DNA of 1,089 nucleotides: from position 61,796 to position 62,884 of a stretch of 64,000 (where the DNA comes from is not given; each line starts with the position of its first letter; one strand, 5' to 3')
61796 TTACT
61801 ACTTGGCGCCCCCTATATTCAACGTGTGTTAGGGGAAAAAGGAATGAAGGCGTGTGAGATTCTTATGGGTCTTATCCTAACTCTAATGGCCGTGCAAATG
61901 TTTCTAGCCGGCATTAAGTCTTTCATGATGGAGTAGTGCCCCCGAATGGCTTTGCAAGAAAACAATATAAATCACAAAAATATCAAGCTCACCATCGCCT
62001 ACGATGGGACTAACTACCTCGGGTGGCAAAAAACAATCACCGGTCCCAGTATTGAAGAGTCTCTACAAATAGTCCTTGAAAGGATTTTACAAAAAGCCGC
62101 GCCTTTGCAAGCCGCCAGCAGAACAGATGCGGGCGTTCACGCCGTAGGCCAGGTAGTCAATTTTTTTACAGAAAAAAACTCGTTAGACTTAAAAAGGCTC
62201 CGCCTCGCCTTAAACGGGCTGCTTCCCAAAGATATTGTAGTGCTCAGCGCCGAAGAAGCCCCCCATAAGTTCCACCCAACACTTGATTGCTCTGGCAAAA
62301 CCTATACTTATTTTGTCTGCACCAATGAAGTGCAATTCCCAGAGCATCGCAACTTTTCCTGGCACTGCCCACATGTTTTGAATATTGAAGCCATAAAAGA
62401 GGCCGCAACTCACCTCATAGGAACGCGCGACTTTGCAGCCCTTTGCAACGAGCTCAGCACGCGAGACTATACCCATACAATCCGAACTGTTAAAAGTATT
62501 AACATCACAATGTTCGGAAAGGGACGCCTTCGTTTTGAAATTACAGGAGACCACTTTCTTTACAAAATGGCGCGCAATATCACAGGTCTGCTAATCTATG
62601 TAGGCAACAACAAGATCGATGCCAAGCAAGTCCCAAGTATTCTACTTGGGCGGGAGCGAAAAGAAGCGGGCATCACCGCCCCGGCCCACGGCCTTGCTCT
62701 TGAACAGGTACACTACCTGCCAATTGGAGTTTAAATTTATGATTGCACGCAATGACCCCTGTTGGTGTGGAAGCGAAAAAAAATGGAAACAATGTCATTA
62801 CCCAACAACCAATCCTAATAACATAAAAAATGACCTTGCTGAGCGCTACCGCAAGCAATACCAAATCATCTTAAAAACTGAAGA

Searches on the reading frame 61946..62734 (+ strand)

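Call 61: search_protein_families(library=pfam, proteins=[window:61946-62734:+], max_evalue=0.001)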
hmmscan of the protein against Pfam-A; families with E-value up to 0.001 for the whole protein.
window:61946-62734:+ (262 aa): 1 family
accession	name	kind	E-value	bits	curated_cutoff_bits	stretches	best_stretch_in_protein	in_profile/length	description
PF01416.25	PseudoU_synth_1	-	1.2e-32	113.1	23.3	2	153-257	1-107/108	tRNA pseudouridine synthase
